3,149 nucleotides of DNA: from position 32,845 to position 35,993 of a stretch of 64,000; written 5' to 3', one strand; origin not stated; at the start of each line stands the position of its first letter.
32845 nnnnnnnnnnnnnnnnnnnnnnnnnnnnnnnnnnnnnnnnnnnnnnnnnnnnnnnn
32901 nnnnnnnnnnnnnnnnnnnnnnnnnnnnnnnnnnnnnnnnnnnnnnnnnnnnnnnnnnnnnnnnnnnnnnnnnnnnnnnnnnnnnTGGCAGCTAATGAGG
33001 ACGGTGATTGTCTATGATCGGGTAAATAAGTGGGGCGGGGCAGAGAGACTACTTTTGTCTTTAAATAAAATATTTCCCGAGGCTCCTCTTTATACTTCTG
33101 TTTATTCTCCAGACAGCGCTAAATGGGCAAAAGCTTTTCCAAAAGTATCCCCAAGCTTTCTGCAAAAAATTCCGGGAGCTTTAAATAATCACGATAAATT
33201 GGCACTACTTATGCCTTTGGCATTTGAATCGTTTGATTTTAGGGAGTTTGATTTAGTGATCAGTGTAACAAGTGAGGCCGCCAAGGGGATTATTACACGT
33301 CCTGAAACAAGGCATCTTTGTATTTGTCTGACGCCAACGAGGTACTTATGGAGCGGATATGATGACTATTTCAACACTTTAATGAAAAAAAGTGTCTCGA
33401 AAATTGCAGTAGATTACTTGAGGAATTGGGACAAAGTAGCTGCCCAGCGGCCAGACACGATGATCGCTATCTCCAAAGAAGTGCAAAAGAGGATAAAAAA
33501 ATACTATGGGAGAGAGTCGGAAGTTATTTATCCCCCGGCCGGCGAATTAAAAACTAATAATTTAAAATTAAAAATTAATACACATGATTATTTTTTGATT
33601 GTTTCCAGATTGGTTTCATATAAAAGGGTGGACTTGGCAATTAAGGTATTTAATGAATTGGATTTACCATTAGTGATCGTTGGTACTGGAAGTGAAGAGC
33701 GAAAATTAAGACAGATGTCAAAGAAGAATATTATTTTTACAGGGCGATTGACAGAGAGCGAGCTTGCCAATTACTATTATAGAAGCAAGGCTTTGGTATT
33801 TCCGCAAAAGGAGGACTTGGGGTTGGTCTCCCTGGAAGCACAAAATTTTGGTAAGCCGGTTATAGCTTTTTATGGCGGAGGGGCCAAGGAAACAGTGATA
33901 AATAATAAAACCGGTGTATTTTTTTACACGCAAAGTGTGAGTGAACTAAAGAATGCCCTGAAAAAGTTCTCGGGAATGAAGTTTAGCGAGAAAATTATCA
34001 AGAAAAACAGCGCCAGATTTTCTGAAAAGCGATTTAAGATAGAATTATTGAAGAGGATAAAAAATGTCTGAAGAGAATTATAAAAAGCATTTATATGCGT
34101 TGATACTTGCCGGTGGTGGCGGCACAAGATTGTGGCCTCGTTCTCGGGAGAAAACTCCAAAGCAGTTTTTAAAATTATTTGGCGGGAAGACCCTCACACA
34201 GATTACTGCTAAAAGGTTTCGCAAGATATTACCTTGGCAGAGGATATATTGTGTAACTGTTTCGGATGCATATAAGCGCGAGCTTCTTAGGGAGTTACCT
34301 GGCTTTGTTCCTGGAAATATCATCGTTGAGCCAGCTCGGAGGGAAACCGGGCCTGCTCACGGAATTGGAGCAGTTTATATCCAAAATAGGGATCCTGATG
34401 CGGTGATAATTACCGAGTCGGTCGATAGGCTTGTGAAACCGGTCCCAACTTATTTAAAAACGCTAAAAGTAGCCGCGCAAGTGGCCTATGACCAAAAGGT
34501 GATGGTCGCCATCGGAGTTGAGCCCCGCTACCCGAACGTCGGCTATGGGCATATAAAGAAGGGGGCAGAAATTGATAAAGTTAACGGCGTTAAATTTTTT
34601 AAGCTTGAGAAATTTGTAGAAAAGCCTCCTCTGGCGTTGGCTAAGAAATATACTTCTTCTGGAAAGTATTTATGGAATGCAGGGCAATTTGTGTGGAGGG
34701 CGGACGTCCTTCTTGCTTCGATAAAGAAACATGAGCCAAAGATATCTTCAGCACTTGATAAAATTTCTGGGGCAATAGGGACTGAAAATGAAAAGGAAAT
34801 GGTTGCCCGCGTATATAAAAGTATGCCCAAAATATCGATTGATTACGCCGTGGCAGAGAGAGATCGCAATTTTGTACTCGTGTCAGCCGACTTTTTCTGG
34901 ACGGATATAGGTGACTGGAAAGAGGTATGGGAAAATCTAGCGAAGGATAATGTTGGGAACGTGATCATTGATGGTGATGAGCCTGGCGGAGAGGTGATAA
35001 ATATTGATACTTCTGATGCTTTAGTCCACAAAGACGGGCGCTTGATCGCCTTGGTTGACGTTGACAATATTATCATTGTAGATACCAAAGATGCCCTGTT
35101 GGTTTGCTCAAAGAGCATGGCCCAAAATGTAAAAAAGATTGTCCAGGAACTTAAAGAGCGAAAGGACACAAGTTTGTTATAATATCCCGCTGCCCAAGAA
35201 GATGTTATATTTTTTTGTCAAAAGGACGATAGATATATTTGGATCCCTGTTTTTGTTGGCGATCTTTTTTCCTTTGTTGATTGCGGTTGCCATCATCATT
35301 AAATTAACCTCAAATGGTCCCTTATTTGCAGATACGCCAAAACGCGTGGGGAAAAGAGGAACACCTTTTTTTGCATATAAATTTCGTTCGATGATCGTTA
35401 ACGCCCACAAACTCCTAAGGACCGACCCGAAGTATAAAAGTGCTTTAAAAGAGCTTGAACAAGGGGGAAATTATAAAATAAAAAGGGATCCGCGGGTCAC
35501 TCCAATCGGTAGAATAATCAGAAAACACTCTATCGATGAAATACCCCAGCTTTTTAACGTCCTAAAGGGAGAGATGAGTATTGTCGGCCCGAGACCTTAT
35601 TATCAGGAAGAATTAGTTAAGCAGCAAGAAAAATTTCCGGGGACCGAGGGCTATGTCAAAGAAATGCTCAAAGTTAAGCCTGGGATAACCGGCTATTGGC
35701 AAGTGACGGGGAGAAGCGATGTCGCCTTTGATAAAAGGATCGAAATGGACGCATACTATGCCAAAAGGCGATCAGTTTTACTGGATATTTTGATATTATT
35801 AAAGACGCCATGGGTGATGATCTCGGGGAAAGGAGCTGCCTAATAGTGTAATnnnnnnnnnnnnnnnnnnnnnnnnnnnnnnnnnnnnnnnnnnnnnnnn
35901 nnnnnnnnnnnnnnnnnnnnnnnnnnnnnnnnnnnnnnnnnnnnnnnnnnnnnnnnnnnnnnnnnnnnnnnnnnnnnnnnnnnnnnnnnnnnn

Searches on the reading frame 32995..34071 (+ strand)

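Call 39: search_protein_families(library=pfam, proteins=[window:32995-34071:+], max_evalue=0.001)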
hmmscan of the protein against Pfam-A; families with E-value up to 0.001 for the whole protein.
window:32995-34071:+ (358 aa): 2 families
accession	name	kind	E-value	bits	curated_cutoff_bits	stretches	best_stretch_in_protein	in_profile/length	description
PF00534.26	Glycos_transf_1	-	1.2e-26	93.8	26.4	1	195-337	13-167/172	Glycosyl transferases group 1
PF13692.12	Glyco_trans_1_4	-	4.1e-20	72.9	27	1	199-324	3-138/142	Glycosyl transferases group 1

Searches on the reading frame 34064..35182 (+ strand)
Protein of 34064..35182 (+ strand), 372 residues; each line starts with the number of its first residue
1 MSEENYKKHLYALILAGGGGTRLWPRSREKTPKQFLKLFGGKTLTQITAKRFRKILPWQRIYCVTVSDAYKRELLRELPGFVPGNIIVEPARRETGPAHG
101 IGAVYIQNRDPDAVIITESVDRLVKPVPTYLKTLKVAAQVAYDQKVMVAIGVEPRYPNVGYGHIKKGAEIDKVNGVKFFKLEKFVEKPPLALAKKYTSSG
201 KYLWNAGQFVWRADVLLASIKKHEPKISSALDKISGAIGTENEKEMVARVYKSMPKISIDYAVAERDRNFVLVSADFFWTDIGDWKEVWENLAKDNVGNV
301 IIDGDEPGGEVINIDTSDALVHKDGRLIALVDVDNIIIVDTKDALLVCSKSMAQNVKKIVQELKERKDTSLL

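Call 39: search_protein_families(library=pfam, proteins=[window:34064-35182:+], max_evalue=0.001)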
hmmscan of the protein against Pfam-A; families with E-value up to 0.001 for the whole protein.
window:34064-35182:+ (372 aa): 3 families
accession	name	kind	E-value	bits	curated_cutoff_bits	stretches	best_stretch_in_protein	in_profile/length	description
PF00483.29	NTP_transferase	-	5.4e-30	105.2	21.2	1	12-294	2-241/245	Nucleotidyl transferase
PF22640.1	ManC_GMP_beta-helix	-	2e-16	60.1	27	1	309-363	1-55/55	MannoseP isomerase/GMP-like beta-helix domain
PF12804.13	NTP_transf_3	-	7.6e-08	33.1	27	1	12-117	1-92/160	MobA-like NTP transferase domain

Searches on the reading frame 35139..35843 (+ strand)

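Call 39: search_protein_families(library=pfam, proteins=[window:35139-35843:+], max_evalue=0.001)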
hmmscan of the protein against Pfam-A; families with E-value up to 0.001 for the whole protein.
window:35139-35843:+ (234 aa): 1 family
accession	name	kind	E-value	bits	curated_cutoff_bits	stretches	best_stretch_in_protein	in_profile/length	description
PF02397.22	Bac_transf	-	2.2e-60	203.7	27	1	28-228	1-178/179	Bacterial sugar transferase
